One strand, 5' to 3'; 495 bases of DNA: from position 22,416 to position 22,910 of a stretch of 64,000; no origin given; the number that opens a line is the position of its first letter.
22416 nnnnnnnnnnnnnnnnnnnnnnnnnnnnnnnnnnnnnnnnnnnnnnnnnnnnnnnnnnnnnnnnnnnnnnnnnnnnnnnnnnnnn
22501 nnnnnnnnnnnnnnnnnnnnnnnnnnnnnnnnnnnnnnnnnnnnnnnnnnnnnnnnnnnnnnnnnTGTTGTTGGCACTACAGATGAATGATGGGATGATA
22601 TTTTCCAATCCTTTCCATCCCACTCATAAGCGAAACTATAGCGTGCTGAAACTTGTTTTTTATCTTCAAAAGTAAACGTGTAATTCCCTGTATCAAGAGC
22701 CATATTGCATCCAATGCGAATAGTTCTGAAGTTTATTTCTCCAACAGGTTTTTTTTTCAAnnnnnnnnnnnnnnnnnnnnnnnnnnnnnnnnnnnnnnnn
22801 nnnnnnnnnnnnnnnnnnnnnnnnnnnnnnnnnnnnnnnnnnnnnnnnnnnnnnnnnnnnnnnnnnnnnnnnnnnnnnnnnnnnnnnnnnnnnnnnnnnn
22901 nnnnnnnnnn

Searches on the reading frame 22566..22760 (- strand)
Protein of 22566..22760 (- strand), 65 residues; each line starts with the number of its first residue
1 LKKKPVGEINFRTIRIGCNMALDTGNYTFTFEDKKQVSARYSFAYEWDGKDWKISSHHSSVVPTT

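Call 29: find_encoding_contigs(protein=window:22566-22760:-, flank=1500, max_places=10)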
Protein seq(65 aa) (65 aa): no gene with exactly this product is on record in the collection.

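Call 30: list_cluster_members(proteins=[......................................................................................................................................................, window:22566-22760:-])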
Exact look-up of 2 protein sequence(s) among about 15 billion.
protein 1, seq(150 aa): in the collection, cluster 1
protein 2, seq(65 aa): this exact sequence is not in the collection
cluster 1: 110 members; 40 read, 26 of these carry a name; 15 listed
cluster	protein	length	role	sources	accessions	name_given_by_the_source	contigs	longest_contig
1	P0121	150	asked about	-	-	SgcJ/EcaC family oxidoreductase [Escherichia coli] | DUF4440 domain-containing protein n=4 Tax=Escherichia coli TaxID=562 ... | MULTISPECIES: SgcJ/EcaC family oxidoreductase [Enterobacteriaceae]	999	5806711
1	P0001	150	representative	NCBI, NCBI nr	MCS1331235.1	SgcJ/EcaC family oxidoreductase [Escherichia coli]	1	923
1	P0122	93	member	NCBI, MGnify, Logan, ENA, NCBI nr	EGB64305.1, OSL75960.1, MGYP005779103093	hypothetical protein EAWG_02690 [Escherichia coli TA008] | FL=1 | hypothetical protein ERHG_04924 [Escherichia coli TA007]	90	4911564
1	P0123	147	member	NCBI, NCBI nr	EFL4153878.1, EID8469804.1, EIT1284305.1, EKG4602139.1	TPA: SgcJ/EcaC family oxidoreductase [Escherichia coli] | SgcJ/EcaC family oxidoreductase [Escherichia coli]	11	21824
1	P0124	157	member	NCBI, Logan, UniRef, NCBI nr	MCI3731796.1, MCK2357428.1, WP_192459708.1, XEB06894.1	SgcJ/EcaC family oxidoreductase [Escherichia coli] | SgcJ/EcaC family oxidoreductase n=1 Tax=Escherichia coli TaxID=562 RepID=UPI00178201A8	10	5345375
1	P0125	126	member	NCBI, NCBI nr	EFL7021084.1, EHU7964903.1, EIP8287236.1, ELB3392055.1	SgcJ/EcaC family oxidoreductase, partial [Escherichia coli] | SgcJ/EcaC family oxidoreductase [Escherichia coli]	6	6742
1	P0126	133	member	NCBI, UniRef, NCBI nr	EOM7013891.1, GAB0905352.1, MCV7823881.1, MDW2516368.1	hypothetical protein DZ08F97_52500 [Escherichia coli] | SgcJ/EcaC family oxidoreductase n=1 Tax=Escherichia coli TaxID=562 RepID=UPI000BE7DD83 | SgcJ/EcaC family oxidoreductase [Escherichia coli]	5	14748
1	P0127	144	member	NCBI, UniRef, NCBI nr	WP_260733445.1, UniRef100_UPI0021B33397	SgcJ/EcaC family oxidoreductase [Escherichia coli] | SgcJ/EcaC family oxidoreductase n=1 Tax=Escherichia coli TaxID=562 RepID=UPI0021B33397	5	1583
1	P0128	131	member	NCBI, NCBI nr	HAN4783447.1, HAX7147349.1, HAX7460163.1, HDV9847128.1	TPA: SgcJ/EcaC family oxidoreductase, partial [Escherichia coli] | SgcJ/EcaC family oxidoreductase [Escherichia coli]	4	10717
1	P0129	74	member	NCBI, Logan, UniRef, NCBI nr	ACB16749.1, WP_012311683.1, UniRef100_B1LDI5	hypothetical protein [Escherichia coli] | Conserved domain protein n=1 Tax=Escherichia coli (strain SMS-3-5 / SECEC) TaxID=439855 ...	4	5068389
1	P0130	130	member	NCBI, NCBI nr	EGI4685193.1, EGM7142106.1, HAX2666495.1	TPA: SgcJ/EcaC family oxidoreductase, partial [Escherichia coli] | SgcJ/EcaC family oxidoreductase [Escherichia coli]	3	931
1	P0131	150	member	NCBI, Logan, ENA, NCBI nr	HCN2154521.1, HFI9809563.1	TPA: SgcJ/EcaC family oxidoreductase [Escherichia coli] | SgcJ/EcaC family oxidoreductase [Escherichia coli]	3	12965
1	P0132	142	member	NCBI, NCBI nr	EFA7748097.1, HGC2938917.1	TPA: SgcJ/EcaC family oxidoreductase [Escherichia coli] | SgcJ/EcaC family oxidoreductase [Escherichia coli]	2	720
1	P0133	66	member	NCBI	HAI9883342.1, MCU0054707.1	TPA: hypothetical protein HL326_25520, partial [Escherichia coli]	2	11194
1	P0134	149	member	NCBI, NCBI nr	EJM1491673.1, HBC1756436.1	TPA: SgcJ/EcaC family oxidoreductase, partial [Escherichia coli] | SgcJ/EcaC family oxidoreductase [Escherichia coli]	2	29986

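Call 32: find_encoding_contigs(protein=P0123, flank=3000, max_places=10)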
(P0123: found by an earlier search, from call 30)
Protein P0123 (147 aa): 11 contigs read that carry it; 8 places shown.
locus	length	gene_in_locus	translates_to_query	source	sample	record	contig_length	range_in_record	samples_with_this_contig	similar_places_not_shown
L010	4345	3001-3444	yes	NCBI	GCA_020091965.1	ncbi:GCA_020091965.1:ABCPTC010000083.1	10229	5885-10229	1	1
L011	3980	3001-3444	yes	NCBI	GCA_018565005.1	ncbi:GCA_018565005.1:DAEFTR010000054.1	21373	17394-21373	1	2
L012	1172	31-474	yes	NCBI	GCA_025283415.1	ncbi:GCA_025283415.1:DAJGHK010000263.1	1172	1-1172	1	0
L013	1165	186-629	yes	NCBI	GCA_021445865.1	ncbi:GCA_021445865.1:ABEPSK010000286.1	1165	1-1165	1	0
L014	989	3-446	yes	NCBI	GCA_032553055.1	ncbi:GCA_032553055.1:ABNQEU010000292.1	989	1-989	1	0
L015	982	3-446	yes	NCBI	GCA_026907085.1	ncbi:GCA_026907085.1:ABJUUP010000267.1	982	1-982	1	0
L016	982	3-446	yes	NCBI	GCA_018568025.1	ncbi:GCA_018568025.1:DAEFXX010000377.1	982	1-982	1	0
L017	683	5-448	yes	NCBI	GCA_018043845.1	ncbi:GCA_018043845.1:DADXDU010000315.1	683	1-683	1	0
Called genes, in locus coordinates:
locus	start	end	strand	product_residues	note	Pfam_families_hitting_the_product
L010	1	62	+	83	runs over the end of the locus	-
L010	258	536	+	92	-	PF07511:DUF1525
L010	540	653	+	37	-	PF07511:DUF1525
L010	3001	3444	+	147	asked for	PF08332:CaMKII_AD, PF13474:SnoaL_3, PF14534:DUF4440 (weak), PF27546:MICAH (weak)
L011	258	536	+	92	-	PF07511:DUF1525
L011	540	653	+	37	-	PF07511:DUF1525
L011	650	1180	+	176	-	PF06834:TraU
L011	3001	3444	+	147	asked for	PF08332:CaMKII_AD, PF13474:SnoaL_3, PF14534:DUF4440 (weak), PF27546:MICAH (weak)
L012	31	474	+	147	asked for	PF08332:CaMKII_AD, PF13474:SnoaL_3, PF14534:DUF4440 (weak), PF27546:MICAH (weak)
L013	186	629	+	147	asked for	PF08332:CaMKII_AD, PF13474:SnoaL_3, PF14534:DUF4440 (weak), PF27546:MICAH (weak)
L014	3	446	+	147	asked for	PF08332:CaMKII_AD, PF13474:SnoaL_3, PF14534:DUF4440 (weak), PF27546:MICAH (weak)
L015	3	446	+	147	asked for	PF08332:CaMKII_AD, PF13474:SnoaL_3, PF14534:DUF4440 (weak), PF27546:MICAH (weak)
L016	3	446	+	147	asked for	PF08332:CaMKII_AD, PF13474:SnoaL_3, PF14534:DUF4440 (weak), PF27546:MICAH (weak)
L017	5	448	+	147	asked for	PF08332:CaMKII_AD, PF13474:SnoaL_3, PF14534:DUF4440 (weak), PF27546:MICAH (weak)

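Call 33: find_encoding_contigs(protein=P0122, flank=1500, max_places=10)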
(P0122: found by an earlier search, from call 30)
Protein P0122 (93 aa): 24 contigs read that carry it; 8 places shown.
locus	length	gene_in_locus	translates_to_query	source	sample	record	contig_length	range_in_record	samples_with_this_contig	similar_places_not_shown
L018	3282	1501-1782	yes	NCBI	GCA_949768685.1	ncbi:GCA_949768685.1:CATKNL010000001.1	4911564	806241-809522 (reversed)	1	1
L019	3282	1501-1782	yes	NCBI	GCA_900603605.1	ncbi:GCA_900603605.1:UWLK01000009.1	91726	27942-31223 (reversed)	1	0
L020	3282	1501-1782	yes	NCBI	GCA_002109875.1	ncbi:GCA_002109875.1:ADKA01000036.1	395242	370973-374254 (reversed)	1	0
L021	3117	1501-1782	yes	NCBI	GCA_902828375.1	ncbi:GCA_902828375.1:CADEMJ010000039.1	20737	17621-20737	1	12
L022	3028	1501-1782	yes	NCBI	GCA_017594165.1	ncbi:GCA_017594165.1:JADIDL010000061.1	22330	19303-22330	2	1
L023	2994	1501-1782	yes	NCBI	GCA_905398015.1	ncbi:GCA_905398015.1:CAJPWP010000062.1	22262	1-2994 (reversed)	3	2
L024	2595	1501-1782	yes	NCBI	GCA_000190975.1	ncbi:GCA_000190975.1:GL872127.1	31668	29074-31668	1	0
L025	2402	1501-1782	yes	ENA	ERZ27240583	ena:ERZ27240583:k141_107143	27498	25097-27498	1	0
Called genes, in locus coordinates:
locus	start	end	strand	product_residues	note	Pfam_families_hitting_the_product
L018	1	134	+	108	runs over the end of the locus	PF06834:TraU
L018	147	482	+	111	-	-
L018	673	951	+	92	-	-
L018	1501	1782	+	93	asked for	-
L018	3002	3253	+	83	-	-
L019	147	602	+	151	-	-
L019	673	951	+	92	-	-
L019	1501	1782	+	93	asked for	-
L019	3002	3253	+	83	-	-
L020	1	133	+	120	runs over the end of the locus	PF06834:TraU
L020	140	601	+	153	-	-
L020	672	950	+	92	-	-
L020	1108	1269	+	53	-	PF13683:rve_3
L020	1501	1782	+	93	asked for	-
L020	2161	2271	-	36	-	-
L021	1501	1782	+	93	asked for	-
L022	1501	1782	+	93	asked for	-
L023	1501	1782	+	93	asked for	-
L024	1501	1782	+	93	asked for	-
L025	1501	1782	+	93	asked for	-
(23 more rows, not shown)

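Call 34: find_encoding_contigs(protein=P0132, flank=1500, max_places=5)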
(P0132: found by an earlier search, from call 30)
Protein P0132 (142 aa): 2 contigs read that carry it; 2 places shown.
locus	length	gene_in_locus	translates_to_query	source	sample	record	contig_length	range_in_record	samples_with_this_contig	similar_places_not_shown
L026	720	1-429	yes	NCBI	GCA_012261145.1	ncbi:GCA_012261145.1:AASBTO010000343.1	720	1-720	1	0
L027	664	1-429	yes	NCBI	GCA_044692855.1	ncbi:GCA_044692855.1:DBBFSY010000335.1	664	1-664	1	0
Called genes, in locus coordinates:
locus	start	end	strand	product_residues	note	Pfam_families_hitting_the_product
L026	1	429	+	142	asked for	PF08332:CaMKII_AD, PF13474:SnoaL_3, PF14534:DUF4440 (weak), PF27546:MICAH (weak)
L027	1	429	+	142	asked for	PF08332:CaMKII_AD, PF13474:SnoaL_3, PF14534:DUF4440 (weak), PF27546:MICAH (weak)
